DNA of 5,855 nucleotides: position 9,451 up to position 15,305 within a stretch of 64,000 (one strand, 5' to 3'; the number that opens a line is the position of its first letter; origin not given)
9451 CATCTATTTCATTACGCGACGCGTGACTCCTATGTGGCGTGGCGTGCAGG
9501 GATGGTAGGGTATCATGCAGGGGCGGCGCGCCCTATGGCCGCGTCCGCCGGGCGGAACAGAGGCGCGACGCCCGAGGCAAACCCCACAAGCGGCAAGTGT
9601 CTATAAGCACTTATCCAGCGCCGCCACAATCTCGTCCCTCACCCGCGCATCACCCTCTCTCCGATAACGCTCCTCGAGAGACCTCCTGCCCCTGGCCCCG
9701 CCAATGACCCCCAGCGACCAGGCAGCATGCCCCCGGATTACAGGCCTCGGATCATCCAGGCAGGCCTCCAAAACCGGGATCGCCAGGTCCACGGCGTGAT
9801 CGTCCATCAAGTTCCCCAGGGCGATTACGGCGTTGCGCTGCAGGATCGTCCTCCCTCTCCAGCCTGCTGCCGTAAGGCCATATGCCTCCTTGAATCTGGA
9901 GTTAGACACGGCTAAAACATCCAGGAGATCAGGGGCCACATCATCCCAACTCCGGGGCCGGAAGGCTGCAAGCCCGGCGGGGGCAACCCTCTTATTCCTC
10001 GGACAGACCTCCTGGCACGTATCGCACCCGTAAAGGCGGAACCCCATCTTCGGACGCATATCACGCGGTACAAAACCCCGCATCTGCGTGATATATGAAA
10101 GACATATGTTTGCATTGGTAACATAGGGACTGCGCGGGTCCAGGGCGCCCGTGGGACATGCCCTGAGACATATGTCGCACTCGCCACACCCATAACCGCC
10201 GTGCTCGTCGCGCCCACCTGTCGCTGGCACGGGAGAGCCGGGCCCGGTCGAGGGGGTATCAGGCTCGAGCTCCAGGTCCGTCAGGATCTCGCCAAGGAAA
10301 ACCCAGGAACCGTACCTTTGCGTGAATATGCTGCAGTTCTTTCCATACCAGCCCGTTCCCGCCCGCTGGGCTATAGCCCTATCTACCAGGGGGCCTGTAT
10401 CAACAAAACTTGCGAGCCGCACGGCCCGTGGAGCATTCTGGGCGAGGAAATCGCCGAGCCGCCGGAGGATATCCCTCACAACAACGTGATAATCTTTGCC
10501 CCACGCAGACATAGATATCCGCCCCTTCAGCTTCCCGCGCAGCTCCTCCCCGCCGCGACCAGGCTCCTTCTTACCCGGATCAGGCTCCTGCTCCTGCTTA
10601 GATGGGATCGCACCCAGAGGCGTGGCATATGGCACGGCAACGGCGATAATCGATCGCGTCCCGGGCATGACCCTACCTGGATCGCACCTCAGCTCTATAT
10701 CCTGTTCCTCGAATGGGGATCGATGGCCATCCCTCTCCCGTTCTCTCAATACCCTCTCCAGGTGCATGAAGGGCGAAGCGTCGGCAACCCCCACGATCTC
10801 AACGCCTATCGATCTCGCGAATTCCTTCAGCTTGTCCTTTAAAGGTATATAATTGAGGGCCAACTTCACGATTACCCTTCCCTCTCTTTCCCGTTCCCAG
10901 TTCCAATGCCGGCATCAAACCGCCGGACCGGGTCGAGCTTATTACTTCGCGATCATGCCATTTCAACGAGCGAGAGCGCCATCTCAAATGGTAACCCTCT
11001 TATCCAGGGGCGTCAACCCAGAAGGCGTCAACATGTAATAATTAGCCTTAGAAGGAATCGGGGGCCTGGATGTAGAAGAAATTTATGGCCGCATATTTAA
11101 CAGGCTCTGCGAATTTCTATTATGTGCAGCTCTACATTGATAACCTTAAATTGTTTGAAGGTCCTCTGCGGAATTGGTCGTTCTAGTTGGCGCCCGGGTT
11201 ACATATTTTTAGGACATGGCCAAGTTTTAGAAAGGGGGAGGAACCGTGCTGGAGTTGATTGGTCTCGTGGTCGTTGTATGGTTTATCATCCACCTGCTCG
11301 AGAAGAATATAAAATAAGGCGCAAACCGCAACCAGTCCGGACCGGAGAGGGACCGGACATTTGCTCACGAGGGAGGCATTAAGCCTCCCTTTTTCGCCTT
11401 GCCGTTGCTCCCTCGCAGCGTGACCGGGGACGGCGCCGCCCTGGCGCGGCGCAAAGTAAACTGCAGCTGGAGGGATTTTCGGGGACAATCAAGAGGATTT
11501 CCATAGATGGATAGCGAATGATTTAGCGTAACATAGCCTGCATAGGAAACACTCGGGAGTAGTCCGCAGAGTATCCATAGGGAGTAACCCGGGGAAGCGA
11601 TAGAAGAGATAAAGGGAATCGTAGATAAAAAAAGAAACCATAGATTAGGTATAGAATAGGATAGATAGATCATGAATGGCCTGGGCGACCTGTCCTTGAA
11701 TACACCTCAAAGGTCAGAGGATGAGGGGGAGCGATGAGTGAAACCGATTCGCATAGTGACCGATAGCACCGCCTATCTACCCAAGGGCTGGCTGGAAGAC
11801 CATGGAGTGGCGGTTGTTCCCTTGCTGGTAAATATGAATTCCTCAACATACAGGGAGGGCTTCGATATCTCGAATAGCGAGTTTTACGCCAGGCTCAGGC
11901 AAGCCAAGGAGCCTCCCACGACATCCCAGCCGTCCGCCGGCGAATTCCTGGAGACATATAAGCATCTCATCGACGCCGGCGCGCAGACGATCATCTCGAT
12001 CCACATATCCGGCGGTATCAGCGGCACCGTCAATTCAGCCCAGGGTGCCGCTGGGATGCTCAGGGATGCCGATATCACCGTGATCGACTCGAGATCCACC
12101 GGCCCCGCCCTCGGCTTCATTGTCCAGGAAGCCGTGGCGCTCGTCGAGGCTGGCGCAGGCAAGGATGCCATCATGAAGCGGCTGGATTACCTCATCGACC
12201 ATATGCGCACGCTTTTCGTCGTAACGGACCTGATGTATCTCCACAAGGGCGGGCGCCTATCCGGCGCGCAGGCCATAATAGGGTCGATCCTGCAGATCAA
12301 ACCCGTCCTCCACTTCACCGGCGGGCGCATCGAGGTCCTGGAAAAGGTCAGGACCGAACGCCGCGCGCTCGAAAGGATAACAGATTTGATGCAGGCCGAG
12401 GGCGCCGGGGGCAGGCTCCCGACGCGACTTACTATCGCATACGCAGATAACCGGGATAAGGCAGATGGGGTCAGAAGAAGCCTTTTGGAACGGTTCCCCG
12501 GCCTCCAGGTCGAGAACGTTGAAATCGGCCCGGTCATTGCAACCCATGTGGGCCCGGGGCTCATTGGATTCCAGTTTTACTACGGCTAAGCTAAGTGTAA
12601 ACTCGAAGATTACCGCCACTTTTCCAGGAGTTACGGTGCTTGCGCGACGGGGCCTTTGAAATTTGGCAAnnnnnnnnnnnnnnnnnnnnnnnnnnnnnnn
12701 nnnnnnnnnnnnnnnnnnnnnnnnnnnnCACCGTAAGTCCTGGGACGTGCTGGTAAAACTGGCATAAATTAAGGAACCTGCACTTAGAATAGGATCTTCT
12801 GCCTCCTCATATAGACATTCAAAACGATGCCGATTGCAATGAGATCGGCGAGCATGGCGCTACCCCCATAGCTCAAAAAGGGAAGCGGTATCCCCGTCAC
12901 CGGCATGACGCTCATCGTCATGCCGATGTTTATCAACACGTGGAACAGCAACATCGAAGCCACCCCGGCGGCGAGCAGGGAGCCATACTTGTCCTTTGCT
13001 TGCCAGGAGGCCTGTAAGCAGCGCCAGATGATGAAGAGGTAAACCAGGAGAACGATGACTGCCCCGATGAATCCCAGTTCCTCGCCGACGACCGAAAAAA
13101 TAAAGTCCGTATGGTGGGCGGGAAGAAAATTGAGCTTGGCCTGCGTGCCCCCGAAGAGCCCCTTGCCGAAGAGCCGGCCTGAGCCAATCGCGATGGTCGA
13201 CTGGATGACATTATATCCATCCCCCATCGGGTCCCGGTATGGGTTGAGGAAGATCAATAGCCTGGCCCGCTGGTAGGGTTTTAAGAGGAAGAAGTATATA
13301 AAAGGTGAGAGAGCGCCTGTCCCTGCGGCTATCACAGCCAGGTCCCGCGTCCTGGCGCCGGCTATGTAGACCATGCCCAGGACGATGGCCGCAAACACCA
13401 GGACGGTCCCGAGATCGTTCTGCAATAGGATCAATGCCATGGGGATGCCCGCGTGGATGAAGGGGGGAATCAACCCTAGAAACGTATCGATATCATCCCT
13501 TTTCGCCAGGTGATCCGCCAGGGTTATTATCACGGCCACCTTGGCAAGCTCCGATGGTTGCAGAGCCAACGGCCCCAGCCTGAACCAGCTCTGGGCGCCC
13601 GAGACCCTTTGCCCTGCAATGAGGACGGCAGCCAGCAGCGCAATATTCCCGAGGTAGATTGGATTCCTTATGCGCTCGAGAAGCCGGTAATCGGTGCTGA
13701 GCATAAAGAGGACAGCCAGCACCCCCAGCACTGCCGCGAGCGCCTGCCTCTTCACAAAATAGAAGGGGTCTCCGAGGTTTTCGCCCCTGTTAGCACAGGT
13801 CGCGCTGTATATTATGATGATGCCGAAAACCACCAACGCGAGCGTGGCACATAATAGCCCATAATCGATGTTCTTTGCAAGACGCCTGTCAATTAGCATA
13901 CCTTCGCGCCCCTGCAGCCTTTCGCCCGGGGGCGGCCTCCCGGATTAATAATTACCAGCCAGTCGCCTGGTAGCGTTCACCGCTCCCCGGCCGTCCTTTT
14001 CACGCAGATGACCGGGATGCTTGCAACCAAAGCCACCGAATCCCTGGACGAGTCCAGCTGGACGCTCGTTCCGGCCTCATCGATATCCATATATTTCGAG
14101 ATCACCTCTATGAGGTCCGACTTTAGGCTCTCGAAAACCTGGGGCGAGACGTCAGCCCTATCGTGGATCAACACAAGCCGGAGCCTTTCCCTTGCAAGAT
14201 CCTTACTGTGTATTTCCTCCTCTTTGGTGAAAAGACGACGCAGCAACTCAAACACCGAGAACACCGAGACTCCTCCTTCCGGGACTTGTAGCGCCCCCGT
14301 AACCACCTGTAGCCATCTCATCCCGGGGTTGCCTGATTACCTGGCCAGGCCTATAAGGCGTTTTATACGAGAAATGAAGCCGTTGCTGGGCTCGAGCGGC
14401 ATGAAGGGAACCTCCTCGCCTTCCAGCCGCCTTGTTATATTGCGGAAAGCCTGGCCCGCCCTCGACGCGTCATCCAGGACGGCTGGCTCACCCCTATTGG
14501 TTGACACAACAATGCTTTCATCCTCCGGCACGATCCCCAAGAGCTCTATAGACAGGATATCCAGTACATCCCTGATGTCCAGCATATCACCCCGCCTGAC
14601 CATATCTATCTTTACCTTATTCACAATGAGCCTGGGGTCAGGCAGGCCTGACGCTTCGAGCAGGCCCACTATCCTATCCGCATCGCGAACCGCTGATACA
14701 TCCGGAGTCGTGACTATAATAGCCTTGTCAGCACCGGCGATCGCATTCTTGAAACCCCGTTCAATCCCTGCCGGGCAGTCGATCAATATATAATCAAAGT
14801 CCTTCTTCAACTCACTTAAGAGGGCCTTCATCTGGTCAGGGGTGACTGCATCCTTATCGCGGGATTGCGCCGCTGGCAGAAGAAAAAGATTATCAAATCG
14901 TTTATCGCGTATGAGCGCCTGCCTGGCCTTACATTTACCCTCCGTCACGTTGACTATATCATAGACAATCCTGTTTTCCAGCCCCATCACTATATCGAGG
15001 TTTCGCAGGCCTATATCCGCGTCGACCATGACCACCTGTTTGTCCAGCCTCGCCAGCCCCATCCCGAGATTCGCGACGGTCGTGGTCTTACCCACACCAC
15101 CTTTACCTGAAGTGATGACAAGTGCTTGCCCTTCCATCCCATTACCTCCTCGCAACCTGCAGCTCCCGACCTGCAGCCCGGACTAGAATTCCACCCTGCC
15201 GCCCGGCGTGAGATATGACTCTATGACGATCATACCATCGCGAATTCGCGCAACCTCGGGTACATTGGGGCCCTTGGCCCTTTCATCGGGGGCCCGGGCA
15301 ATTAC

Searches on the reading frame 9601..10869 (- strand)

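Call 40: search_protein_families(library=pfam, proteins=[window:9601-10869:-], max_evalue=0.00001)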
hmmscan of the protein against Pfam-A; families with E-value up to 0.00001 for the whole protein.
window:9601-10869:- (422 aa): 3 families
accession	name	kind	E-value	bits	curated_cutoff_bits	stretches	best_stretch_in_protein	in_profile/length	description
PF08331.15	QueG_DUF1730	-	1.6e-17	63.6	25.1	1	61-158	1-77/77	Epoxyqueuosine reductase QueG, DUF1730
PF13484.11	Fer4_16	-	2.8e-17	63.7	30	1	228-292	2-66/66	4Fe-4S double cluster binding domain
PF13646.12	HEAT_2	-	3.1e-09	37.4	27.7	1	343-418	16-87/88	HEAT repeats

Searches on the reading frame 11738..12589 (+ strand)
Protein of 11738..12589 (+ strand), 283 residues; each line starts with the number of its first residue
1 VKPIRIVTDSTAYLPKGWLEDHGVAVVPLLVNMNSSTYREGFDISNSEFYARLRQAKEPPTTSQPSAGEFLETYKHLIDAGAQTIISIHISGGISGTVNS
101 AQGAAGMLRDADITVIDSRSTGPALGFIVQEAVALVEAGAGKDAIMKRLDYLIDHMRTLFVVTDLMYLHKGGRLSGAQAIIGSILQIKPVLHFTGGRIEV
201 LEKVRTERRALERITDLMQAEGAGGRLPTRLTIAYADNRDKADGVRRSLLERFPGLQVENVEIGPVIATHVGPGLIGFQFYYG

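Call 40: search_protein_families(library=pfam, proteins=[window:11738-12589:+], max_evalue=0.00001)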
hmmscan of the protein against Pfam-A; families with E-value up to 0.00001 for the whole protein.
window:11738-12589:+ (283 aa): 1 family
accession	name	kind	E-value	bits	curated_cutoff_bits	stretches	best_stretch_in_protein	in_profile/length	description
PF02645.21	DegV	-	2.9e-90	302.8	27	1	4-281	2-278/280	Uncharacterised protein, DegV family COG1307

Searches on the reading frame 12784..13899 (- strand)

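Call 40: search_protein_families(library=pfam, proteins=[window:12784-13899:-], max_evalue=0.00001)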
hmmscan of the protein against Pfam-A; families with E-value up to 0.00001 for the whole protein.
window:12784-13899:- (371 aa): 1 family
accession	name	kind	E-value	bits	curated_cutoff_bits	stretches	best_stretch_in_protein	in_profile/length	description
PF01098.24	FTSW_RODA_SPOVE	-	1.3e-107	360.3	26.4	1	16-366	4-354/356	Cell cycle protein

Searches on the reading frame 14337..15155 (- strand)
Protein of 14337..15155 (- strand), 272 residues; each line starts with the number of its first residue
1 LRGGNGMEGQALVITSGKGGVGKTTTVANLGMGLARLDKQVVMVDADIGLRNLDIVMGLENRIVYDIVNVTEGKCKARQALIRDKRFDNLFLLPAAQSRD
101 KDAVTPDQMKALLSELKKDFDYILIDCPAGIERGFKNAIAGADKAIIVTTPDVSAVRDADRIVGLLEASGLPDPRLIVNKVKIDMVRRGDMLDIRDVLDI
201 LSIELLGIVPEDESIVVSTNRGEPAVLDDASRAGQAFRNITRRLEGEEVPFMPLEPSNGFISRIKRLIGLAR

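Call 40: search_protein_families(library=pfam, proteins=[window:14337-15155:-], max_evalue=0.00001)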
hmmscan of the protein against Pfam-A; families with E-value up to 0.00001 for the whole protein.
window:14337-15155:- (272 aa): 7 families
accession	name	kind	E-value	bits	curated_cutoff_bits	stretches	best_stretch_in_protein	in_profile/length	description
PF13614.12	AAA_31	-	1.7e-21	77.4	27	1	12-160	4-158/177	AAA domain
PF01656.29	CbiA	-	2.5e-19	69.9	25.4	1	12-224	1-124/125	CobQ/CobB/MinD/ParA nucleotide binding domain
PF10609.15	ParA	-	1.2e-18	67.9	27.1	1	11-244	5-245/246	NUBPL iron-transfer P-loop NTPase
PF06564.18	CBP_BcsQ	-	6.2e-11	42.7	21.3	1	12-155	4-151/234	Cellulose biosynthesis protein BcsQ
PF00142.24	Fer4_NifH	-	5.2e-09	36.4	25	0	16-47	6-37/271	4Fe-4S iron sulfur cluster binding proteins, NifH/frxC family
PF09140.17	MipZ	-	3.3e-08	33.6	20.7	1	12-146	3-126/262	ATPase MipZ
PF02374.21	ArsA_ATPase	-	7.2e-08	32.4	24.3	1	12-47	3-38/305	Anion-transporting ATPase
